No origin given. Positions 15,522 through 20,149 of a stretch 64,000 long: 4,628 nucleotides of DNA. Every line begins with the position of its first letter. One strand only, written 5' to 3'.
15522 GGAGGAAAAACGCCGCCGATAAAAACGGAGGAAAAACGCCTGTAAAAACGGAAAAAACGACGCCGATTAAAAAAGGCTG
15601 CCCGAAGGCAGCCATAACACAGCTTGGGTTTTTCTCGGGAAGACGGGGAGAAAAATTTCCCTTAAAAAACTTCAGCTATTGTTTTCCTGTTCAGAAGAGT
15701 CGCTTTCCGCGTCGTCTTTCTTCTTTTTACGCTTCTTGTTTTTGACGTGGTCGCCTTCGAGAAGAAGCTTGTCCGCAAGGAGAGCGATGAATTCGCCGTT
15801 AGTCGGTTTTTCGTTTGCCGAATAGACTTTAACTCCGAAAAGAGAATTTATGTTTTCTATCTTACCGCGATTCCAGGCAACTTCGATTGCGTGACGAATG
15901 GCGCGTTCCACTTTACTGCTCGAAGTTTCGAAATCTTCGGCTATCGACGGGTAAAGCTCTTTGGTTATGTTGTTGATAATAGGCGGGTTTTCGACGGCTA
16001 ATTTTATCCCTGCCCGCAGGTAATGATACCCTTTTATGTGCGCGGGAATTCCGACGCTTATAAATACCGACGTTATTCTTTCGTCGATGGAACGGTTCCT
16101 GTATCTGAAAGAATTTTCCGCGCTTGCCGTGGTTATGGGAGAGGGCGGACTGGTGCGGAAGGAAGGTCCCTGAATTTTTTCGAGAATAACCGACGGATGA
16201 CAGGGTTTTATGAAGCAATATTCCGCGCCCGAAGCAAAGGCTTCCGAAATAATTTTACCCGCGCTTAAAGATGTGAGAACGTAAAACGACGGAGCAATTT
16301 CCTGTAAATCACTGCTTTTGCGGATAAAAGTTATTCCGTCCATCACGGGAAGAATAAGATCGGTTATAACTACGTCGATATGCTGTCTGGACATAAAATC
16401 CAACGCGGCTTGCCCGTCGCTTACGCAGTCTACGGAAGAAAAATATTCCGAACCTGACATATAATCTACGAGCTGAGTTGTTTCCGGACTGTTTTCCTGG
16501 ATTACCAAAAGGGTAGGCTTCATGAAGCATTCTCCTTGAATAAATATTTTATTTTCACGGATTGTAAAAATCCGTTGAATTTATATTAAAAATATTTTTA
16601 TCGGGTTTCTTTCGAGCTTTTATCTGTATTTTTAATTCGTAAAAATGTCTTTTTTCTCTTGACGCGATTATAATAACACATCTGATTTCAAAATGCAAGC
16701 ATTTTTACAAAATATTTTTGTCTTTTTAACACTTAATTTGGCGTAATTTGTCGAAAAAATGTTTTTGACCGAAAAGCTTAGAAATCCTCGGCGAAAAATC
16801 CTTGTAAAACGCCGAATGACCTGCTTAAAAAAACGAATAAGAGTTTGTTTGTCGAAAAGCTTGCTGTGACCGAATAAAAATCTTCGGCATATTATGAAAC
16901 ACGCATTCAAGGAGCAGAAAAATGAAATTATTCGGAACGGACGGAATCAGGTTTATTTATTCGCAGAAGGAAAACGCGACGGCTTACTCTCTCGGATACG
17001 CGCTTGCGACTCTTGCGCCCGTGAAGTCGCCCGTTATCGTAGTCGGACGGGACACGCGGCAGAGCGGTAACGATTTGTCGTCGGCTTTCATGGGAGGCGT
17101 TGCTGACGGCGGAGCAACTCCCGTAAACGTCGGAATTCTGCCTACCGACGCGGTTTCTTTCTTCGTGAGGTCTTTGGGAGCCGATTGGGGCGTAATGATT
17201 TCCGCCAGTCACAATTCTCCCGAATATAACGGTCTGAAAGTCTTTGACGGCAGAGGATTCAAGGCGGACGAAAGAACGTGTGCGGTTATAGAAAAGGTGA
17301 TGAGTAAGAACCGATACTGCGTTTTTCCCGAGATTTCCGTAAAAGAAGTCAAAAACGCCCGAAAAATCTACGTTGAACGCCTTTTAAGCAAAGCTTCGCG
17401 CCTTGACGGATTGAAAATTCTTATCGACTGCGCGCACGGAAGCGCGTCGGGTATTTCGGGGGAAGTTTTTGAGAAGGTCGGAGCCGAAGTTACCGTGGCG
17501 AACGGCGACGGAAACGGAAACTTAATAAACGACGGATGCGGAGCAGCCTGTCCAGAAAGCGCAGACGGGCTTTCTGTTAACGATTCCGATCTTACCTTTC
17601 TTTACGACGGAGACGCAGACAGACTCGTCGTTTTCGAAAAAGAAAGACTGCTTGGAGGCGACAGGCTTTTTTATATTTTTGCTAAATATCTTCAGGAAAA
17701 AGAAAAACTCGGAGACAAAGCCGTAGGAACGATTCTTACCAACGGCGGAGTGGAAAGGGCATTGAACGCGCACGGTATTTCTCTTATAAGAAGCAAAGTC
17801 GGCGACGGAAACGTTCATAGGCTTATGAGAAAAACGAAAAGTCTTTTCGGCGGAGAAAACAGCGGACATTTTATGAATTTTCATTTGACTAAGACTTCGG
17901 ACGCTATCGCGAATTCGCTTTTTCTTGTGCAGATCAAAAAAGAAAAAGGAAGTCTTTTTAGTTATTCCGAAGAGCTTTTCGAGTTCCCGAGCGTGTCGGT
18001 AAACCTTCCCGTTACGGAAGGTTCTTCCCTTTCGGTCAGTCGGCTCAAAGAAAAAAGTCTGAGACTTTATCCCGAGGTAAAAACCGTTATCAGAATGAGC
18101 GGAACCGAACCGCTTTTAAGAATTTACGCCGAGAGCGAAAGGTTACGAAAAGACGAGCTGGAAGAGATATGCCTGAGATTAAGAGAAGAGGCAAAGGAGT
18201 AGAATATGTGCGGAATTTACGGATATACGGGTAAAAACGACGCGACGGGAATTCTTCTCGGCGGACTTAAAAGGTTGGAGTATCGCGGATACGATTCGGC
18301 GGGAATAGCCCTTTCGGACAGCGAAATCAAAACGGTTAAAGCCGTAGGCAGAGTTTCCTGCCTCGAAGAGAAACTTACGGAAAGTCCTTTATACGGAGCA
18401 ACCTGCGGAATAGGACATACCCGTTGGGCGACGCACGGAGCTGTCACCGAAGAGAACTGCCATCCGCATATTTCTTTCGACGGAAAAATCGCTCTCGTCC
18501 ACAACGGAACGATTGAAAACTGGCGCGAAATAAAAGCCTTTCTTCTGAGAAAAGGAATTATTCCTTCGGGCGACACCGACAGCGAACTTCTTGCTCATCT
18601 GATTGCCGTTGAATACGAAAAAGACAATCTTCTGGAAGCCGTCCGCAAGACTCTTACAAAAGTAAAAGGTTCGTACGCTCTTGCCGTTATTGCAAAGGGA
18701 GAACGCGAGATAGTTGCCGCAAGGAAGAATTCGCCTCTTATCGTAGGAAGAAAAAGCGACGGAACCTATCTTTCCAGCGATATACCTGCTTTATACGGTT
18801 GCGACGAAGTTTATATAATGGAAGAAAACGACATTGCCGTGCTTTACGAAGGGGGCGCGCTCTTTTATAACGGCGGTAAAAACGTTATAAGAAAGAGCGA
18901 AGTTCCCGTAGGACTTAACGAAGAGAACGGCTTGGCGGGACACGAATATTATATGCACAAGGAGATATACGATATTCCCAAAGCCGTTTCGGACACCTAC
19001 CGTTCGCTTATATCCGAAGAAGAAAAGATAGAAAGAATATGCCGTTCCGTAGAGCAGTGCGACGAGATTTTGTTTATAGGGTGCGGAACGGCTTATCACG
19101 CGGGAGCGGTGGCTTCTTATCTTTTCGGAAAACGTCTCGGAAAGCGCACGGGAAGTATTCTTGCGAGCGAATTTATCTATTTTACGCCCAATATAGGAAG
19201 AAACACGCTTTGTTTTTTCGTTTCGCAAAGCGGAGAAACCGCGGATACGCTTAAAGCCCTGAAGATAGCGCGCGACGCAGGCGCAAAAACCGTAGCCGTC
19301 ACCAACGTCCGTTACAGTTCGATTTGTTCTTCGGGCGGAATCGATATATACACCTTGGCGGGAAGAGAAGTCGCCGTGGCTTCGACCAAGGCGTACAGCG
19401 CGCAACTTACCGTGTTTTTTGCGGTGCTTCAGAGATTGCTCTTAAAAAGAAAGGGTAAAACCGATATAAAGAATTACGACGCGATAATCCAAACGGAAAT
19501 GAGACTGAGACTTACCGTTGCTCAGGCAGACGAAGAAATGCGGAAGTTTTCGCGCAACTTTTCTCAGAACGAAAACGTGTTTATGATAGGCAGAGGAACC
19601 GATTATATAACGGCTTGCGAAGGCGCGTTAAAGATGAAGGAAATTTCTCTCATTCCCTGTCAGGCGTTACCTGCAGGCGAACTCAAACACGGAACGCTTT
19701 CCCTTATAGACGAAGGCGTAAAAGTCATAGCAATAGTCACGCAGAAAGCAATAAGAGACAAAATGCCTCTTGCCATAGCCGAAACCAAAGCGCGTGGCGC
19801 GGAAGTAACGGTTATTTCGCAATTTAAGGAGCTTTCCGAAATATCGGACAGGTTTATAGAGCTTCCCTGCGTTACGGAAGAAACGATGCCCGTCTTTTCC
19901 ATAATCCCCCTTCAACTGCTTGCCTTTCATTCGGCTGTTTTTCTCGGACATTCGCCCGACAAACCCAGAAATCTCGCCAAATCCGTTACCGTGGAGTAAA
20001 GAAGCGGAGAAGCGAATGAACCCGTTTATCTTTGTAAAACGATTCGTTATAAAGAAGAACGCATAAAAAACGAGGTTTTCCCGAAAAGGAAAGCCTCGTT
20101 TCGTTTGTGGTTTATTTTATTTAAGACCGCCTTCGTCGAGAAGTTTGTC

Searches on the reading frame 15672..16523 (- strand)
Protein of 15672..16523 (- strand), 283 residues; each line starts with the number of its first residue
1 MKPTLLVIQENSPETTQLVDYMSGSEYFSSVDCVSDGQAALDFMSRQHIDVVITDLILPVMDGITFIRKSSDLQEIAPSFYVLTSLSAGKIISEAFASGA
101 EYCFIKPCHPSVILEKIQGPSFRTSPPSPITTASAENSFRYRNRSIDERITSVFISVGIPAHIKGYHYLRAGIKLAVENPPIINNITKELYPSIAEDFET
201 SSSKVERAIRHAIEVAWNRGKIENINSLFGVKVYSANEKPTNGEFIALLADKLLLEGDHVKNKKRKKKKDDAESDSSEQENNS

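Call 39: search_protein_families(library=pfam, proteins=[window:15672-16523:-], max_evalue=0.00001)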
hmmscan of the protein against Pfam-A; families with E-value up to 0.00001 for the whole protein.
window:15672-16523:- (283 aa): 2 families
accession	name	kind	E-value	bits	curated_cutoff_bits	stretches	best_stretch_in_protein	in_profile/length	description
PF08769.17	Spo0A_C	-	1.4e-39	134.7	25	1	150-253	1-104/104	Sporulation initiation factor Spo0A C terminal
PF00072.30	Response_reg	-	9.2e-14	52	30.2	1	10-118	5-111/111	Response regulator receiver domain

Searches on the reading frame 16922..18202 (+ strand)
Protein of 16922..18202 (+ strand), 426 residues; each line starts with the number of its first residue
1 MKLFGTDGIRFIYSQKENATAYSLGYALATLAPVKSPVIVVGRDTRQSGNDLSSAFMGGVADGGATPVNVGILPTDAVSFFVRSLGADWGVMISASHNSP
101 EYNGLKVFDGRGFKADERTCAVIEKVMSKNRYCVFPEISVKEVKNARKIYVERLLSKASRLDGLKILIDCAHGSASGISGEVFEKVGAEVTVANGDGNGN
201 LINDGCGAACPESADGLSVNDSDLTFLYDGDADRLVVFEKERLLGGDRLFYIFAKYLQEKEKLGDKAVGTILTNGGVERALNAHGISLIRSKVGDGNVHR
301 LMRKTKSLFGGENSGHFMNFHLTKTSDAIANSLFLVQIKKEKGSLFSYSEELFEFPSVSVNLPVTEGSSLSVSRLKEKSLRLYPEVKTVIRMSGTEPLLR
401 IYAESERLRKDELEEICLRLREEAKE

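Call 39: search_protein_families(library=pfam, proteins=[window:16922-18202:+], max_evalue=0.00001)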
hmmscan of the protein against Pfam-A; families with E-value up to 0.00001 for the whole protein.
window:16922-18202:+ (426 aa): 4 families
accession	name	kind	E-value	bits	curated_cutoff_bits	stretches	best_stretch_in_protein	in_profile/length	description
PF02878.22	PGM_PMM_I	-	8.5e-34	116.6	22.5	1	2-130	2-134/138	Phosphoglucomutase/phosphomannomutase, alpha/beta/alpha domain I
PF02880.22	PGM_PMM_III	-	5.7e-23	81.7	20.7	1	246-349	2-108/115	Phosphoglucomutase/phosphomannomutase, alpha/beta/alpha domain III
PF02879.22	PGM_PMM_II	-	1.1e-10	42.4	29.3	1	150-240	3-101/103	Phosphoglucomutase/phosphomannomutase, alpha/beta/alpha domain II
PF00408.26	PGM_PMM_IV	-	2.1e-06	28.1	23.1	1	379-421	33-66/68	Phosphoglucomutase/phosphomannomutase, C-terminal domain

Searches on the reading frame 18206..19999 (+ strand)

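Call 39: search_protein_families(library=pfam, proteins=[window:18206-19999:+], max_evalue=0.00001)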
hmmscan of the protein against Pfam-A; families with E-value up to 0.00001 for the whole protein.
window:18206-19999:+ (597 aa): 4 families
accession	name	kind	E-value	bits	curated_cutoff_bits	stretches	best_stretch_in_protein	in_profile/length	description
PF01380.27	SIS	-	8.5e-42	142.5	25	2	284-407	4-128/131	SIS domain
PF13522.11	GATase_6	-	3.9e-18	66.2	27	1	64-191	9-129/130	Glutamine amidotransferase domain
PF13537.11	GATase_7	-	2.3e-13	50.7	25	1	81-196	9-121/123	Glutamine amidotransferase domain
PF13230.11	GATase_4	-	2e-06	27.4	23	1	67-129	73-133/272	Glutamine amidotransferases class-II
